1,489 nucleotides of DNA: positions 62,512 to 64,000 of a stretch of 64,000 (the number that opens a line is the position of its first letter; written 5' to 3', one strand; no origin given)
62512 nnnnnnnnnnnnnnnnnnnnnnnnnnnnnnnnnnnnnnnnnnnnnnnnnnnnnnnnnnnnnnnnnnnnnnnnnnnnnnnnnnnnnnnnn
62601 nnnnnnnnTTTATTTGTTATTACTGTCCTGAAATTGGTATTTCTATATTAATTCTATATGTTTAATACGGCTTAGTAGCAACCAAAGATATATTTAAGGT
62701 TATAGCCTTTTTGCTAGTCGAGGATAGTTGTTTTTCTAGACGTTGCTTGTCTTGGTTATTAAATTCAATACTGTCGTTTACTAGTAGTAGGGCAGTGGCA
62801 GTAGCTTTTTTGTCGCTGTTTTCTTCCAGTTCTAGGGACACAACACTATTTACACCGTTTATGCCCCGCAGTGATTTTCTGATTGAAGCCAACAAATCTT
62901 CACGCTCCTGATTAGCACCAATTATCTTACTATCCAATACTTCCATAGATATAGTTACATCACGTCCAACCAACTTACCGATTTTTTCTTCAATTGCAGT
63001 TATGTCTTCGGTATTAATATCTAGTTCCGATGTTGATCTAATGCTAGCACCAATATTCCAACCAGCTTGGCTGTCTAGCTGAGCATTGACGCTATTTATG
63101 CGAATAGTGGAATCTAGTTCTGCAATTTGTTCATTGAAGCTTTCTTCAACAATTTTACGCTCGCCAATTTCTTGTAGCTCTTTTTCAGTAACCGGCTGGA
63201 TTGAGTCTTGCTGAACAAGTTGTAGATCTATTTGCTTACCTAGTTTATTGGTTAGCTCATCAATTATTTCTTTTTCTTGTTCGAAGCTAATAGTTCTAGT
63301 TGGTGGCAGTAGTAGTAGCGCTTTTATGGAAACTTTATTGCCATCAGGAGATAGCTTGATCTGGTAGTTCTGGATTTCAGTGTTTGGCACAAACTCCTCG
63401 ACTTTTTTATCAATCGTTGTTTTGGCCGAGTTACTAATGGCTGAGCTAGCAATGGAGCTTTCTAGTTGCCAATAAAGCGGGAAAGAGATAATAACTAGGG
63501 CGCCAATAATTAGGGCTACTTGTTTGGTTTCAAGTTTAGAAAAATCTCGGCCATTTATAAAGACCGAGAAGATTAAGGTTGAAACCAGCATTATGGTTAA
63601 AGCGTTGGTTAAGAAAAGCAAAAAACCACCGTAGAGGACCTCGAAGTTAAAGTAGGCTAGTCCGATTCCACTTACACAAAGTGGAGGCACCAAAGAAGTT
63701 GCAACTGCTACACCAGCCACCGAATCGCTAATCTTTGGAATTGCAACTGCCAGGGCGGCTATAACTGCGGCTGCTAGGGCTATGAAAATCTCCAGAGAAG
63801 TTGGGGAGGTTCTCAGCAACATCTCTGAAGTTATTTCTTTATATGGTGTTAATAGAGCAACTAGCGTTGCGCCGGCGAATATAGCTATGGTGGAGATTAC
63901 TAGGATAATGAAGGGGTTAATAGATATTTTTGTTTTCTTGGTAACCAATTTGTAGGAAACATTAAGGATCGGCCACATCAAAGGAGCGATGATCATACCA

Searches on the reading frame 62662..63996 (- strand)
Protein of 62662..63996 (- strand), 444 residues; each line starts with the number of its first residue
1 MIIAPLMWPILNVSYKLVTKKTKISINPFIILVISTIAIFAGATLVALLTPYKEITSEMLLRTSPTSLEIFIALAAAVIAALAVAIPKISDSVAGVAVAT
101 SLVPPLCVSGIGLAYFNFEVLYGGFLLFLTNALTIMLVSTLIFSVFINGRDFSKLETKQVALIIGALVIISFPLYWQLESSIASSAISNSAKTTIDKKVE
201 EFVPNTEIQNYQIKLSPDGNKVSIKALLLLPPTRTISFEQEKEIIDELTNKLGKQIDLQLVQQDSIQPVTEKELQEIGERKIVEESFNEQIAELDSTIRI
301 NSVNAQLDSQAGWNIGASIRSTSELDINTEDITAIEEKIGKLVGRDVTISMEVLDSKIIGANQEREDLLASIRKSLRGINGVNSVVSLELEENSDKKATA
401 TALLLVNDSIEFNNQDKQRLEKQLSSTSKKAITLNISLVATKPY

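Call 13: search_protein_families(library=pfam, proteins=[window:62662-63996:-], max_evalue=0.001)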
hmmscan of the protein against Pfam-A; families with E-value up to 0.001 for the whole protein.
window:62662-63996:- (444 aa): 1 family
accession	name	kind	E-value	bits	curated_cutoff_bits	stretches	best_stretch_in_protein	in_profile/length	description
PF04087.19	DUF389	-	1.4e-31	109.8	23.9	1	1-137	1-137/137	Domain of unknown function (DUF389)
